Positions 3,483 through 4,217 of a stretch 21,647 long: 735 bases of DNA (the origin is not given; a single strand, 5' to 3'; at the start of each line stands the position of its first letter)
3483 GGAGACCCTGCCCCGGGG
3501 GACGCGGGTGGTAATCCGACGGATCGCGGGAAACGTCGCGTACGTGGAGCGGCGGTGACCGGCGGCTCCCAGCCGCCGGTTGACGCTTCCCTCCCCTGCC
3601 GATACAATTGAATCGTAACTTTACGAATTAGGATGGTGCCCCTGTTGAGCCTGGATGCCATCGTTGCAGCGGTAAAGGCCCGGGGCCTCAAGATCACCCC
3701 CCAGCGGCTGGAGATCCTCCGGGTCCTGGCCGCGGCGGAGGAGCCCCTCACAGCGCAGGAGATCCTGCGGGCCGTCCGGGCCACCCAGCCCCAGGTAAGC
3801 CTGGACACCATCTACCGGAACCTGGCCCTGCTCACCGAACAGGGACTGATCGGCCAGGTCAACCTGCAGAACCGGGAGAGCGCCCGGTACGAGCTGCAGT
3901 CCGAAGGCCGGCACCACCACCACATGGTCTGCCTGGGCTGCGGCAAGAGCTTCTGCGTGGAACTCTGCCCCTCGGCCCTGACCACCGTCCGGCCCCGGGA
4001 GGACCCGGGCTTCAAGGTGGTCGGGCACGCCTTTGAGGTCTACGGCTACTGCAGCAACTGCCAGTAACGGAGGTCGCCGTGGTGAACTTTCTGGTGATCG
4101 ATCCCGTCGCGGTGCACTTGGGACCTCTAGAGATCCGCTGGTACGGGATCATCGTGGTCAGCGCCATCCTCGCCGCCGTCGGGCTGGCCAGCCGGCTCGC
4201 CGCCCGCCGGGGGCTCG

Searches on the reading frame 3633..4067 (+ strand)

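Call 78: search_protein_families(library=pfam, proteins=[window:3633-4067:+], max_evalue=0.01)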
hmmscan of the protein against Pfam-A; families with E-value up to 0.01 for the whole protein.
window:3633-4067:+ (144 aa): 12 families
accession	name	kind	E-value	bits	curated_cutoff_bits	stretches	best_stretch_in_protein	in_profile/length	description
PF01475.25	FUR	-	4.2e-27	95.1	23.1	1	17-137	2-121/121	Ferric uptake regulator family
PF12840.13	HTH_20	-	2.6e-08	34.1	27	1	23-73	4-48/51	Helix-turn-helix domain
PF01022.26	HTH_5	-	0.00032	21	22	1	23-56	2-33/47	Bacterial regulatory protein, arsR family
PF08100.18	Dimerisation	-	0.00046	20.4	25.6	1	25-88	27-83/93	O-methyltransferase dimerisation domain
PF08461.16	HTH_12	-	0.00069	20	21.4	1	27-77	2-52/66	Ribonuclease R winged-helix domain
PF12802.13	MarR_2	-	0.00078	20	27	1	21-73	3-50/61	MarR family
PF12838.12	Fer4_7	-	0.0013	19.6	27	1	100-143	2-44/52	4Fe-4S dicluster domain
PF08279.18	HTH_11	-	0.003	17.8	25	0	25-72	2-44/55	HTH domain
PF25213.1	HVO_A0261_N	-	0.0033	17.7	35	1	22-93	10-68/86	HVO_A0261 N-terminal domain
PF25521.1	HTH_TANC1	-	0.0042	17.3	27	1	27-68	13-56/154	TANC1-like, winged helix-turn-helix domain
PF09339.16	HTH_IclR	-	0.0049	17.1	22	0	26-75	6-50/52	IclR helix-turn-helix domain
PF03551.20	PadR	-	0.0065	16.9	27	1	29-94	2-71/75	Transcriptional regulator PadR-like family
